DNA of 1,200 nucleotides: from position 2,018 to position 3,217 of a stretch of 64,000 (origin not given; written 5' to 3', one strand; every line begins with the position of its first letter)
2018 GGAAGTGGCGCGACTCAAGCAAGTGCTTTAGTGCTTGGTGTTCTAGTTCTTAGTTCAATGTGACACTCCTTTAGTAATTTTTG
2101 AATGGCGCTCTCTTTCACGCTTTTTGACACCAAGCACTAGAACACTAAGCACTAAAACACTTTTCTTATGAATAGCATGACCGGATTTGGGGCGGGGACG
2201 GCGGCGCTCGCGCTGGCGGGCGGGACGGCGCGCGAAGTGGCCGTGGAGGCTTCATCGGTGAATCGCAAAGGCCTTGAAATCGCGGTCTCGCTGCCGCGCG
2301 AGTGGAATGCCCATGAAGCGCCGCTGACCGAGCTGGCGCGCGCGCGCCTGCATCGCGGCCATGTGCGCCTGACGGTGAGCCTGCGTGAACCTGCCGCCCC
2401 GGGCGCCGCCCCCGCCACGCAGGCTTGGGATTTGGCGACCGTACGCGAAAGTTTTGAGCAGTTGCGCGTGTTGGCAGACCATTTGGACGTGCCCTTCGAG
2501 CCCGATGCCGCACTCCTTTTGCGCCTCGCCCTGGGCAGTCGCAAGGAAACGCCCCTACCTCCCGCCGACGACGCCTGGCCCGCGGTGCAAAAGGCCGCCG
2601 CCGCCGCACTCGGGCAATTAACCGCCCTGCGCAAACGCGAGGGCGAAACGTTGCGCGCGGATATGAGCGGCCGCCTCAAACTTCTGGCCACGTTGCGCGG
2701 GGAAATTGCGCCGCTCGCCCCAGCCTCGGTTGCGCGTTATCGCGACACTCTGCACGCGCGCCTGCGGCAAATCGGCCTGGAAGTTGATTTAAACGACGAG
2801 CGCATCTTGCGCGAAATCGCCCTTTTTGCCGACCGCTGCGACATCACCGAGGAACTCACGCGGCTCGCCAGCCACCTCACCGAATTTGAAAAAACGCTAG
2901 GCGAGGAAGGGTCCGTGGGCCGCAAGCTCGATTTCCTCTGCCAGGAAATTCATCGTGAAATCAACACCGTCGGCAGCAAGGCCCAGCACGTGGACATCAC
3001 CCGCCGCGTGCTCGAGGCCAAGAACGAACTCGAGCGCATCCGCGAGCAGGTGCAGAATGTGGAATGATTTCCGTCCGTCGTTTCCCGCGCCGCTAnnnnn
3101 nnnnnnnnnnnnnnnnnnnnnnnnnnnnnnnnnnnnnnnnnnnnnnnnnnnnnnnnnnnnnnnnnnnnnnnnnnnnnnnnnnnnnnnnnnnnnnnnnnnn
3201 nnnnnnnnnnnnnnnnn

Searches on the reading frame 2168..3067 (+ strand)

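Call 3: search_protein_families(library=pfam, proteins=[window:2168-3067:+], max_evalue=1)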
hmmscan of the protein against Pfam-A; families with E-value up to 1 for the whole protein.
window:2168-3067:+ (299 aa): 7 families
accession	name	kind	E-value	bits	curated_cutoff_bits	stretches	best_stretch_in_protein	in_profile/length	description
PF08340.16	YicC-like_C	-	5.4e-44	149.6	27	1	182-299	3-120/120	Endoribonuclease YicC-like, C-terminal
PF03755.18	YicC-like_N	-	5.2e-27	95.6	25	1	1-163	1-155/156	Endoribonuclease YicC-like, N-terminal region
PF08385.17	DHC_N1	-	0.037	13.1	28.3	1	204-276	205-274/562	Dynein heavy chain, N-terminal region 1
PF07303.18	Occludin_ELL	-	0.072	14.3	31.2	1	225-297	26-98/101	Occludin homology domain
PF19739.5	DUF6228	-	0.12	13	28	1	44-106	67-125/132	Family of unknown function (DUF6228)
PF14182.11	YgaB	-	0.14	13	27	1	258-294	26-62/77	YgaB-like protein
PF24319.2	DUF7491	-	0.5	11.1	30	0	271-299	62-90/90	Coiled-coil region of unknown function (DUF7491)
